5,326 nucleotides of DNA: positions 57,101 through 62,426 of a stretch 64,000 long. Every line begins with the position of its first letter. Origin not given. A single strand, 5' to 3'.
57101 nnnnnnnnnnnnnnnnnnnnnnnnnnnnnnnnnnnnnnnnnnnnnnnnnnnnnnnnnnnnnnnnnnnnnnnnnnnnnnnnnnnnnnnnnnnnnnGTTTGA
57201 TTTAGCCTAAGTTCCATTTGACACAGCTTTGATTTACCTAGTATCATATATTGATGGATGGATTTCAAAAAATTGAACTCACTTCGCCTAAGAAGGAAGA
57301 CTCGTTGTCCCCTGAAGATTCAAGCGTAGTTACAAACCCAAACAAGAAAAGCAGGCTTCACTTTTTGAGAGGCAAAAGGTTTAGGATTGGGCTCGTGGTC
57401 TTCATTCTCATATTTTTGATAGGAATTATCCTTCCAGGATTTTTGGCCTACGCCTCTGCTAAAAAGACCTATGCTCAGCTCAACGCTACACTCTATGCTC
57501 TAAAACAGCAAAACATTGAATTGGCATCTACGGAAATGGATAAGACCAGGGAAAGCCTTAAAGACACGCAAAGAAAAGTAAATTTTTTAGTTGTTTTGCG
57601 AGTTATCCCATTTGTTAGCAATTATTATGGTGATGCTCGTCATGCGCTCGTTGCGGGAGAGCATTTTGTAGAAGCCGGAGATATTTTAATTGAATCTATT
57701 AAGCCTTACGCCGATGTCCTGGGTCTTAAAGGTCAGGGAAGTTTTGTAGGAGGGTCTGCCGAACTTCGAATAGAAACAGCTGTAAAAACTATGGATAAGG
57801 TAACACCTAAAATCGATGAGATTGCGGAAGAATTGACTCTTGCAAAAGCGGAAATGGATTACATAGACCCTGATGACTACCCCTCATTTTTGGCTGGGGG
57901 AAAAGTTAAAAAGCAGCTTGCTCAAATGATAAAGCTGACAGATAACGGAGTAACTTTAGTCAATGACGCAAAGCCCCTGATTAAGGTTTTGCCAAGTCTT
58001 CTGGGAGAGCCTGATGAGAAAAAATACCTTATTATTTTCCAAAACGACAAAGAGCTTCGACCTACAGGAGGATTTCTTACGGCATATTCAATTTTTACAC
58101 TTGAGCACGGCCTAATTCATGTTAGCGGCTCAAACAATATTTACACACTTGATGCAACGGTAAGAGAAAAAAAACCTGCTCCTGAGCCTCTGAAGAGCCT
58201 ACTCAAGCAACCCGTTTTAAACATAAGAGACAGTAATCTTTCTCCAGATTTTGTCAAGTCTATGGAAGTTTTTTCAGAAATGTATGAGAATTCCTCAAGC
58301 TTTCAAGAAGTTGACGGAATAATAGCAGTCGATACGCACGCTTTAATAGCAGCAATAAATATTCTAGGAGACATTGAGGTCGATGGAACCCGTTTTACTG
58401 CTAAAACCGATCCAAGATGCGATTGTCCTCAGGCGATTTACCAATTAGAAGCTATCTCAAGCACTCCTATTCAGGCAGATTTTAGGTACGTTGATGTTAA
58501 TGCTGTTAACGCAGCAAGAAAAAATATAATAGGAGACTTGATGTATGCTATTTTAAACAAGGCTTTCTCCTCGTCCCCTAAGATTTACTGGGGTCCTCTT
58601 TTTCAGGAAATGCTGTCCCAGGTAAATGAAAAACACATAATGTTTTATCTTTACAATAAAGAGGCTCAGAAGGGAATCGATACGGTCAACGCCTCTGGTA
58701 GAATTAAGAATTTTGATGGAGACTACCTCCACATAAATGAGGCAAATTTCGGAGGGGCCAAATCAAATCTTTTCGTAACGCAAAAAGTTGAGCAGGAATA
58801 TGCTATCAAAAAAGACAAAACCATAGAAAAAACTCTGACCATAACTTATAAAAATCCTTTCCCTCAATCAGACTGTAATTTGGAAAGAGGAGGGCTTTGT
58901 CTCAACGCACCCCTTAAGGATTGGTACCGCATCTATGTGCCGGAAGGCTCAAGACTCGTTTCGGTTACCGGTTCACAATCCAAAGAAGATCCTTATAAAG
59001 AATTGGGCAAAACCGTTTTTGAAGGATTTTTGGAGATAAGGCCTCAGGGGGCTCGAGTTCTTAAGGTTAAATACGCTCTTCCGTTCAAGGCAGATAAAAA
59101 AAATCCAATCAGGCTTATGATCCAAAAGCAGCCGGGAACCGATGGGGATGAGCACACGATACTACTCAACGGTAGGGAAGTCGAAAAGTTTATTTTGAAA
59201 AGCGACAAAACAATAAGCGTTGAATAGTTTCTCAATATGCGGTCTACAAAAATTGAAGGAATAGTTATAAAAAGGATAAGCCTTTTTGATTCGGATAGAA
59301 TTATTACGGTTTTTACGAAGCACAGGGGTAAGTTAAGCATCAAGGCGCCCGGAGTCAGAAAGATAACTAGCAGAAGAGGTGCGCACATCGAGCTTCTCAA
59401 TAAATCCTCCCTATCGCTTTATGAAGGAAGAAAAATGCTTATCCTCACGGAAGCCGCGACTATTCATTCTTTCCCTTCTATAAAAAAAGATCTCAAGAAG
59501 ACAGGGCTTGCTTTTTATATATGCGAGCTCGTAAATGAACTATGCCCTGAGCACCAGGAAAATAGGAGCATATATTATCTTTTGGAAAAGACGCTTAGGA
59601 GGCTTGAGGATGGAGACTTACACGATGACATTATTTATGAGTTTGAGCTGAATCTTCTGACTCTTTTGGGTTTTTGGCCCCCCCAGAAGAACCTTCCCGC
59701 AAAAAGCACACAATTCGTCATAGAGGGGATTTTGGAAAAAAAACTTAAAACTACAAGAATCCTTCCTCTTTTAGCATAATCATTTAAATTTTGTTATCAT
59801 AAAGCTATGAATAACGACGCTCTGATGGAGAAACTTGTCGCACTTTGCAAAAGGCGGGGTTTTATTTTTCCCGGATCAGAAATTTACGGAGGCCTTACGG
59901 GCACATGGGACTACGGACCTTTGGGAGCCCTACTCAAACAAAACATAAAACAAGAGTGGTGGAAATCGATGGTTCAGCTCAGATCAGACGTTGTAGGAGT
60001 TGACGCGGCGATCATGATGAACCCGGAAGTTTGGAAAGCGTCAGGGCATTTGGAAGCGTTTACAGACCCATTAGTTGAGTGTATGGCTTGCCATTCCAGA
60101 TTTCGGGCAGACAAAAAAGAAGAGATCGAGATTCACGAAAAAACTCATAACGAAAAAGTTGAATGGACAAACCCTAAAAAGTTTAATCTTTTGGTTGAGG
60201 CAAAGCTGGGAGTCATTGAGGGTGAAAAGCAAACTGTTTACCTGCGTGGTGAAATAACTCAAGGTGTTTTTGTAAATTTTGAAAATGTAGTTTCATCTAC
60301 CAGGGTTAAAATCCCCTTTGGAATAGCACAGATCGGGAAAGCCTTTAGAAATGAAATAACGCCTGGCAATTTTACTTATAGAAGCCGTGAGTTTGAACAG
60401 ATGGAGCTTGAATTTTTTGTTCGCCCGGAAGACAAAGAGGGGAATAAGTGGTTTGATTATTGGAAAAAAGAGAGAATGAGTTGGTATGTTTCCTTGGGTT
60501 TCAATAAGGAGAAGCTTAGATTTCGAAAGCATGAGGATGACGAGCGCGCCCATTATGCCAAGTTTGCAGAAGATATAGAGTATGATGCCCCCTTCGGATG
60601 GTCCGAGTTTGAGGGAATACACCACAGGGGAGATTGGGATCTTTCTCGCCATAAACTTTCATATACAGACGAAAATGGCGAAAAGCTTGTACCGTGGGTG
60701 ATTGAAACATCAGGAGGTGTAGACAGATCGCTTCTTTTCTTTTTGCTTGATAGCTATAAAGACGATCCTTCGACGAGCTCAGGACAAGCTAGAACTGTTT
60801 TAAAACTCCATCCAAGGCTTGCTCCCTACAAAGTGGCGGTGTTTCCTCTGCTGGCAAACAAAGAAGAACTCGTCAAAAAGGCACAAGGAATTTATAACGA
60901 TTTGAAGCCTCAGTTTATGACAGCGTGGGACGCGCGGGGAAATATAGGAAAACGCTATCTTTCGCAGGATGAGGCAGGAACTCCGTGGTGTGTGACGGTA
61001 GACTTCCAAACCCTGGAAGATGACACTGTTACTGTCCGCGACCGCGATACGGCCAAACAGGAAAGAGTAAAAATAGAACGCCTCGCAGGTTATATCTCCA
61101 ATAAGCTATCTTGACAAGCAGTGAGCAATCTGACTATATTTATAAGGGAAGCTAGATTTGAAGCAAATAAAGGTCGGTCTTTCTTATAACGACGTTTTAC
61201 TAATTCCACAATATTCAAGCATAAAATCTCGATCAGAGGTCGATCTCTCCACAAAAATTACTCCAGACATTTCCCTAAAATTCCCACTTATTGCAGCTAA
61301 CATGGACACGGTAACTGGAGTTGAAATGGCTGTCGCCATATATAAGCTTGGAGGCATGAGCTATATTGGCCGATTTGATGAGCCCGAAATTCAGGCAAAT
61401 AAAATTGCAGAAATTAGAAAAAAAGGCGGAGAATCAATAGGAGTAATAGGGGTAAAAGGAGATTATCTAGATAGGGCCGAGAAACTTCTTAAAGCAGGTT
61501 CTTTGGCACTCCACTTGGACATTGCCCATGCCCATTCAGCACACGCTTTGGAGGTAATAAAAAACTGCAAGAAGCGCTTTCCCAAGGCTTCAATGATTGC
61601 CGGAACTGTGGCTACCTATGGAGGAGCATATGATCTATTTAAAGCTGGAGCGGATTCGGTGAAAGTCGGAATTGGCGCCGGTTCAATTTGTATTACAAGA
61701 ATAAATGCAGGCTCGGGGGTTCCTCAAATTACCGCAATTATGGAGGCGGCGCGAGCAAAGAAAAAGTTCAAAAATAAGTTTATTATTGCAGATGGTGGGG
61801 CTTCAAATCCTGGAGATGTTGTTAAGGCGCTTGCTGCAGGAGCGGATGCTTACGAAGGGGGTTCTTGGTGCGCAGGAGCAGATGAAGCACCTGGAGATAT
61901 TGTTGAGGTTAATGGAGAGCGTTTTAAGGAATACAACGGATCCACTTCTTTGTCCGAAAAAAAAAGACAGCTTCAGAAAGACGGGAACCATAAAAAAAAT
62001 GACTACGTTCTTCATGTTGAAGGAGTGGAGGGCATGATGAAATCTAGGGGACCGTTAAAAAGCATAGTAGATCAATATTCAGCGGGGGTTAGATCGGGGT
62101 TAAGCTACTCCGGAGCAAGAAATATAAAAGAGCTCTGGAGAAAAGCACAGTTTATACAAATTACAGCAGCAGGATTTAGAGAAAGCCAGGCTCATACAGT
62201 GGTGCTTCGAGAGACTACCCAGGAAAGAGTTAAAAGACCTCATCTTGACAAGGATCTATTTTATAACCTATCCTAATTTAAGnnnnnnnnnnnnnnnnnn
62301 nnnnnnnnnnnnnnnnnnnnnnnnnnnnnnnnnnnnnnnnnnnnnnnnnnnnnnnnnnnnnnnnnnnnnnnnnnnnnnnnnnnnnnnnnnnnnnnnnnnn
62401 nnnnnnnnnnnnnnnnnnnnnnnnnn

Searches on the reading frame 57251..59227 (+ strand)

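Call 15: search_protein_families(library=pfam, proteins=[window:57251-59227:+], max_evalue=0.01)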
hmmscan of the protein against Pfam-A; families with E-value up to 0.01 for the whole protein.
window:57251-59227:+ (658 aa): 3 families
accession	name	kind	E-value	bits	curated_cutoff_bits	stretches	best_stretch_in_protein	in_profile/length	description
PF13196.11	DUF4012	-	2.6e-24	86.8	28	1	256-385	3-133/144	Protein of unknown function (DUF4012)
PF12911.12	OppC_N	-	0.0045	17.3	23.9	1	37-72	9-44/53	N-terminal TM domain of oligopeptide transport permease C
PF04977.20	DivIC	-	0.0098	16.1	28.9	0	50-93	2-45/80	Septum formation initiator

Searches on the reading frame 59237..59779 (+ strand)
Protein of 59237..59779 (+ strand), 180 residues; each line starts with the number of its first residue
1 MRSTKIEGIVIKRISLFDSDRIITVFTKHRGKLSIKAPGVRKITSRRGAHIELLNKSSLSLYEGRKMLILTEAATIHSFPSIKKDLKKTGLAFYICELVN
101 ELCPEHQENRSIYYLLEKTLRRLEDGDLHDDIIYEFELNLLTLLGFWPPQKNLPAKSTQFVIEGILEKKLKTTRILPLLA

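Call 66: search_protein_families(library=pfam, proteins=[window:59237-59779:+], max_evalue=0.01)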
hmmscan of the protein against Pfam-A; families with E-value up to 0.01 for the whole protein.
window:59237-59779:+ (180 aa): 2 families
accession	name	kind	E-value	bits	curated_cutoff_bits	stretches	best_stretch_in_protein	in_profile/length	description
PF11967.14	RecO_N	-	6.6e-17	61.8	27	1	1-79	1-80/80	Recombination protein O N terminal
PF02565.21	RecO_C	-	3.5e-14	53.3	22.1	1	84-148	2-66/157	Recombination protein O C terminal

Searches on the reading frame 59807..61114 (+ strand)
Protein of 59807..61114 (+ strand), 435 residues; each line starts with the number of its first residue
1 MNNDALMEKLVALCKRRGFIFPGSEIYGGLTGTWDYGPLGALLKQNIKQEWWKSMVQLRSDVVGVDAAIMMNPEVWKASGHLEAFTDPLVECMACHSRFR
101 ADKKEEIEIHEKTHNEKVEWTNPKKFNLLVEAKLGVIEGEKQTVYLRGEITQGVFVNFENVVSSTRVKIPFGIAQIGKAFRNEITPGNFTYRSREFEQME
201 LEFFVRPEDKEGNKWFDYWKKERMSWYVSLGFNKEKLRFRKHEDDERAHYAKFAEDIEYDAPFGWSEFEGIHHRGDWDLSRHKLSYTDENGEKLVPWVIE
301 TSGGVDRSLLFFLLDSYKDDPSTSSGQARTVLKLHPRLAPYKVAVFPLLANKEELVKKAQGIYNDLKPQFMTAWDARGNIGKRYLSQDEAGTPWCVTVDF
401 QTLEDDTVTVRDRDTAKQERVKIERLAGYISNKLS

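Call 66: search_protein_families(library=pfam, proteins=[window:59807-61114:+], max_evalue=0.01)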
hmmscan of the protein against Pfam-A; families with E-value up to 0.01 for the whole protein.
window:59807-61114:+ (435 aa): 2 families
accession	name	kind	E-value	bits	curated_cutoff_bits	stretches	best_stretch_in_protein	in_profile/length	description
PF03129.25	HGTP_anticodon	-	4e-20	72.2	21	1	342-432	1-93/94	Anticodon binding domain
PF00587.30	tRNA-synt_2b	-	8e-10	39.5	29.3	1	140-311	7-174/179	tRNA synthetase class II core domain (G, H, P, S and T)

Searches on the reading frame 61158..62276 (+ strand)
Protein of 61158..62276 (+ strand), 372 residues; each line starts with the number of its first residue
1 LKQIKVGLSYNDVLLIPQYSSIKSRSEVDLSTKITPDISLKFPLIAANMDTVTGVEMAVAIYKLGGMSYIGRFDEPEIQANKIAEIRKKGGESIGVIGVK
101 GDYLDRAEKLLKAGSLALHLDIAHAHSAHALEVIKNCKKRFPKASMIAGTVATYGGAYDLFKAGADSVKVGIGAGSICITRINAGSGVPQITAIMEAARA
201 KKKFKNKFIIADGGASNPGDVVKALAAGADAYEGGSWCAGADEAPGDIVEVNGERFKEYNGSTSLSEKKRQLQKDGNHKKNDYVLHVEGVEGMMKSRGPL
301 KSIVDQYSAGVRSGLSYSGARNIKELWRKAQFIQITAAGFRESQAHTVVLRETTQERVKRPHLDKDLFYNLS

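Call 66: search_protein_families(library=pfam, proteins=[window:61158-62276:+], max_evalue=0.01)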
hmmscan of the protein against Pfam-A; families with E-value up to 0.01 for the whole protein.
window:61158-62276:+ (372 aa): 3 families
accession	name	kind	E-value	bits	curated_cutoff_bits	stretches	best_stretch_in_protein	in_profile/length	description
PF00478.31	IMPDH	-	3.8e-103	345.6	25.6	1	7-346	1-345/345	IMP dehydrogenase / GMP reductase domain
PF01645.23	Glu_synthase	-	0.00085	19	20.4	1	160-235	224-304/369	Conserved region in glutamate synthase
PF01070.24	FMN_dh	-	0.0056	16.2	24.9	0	157-231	232-298/350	FMN-dependent dehydrogenase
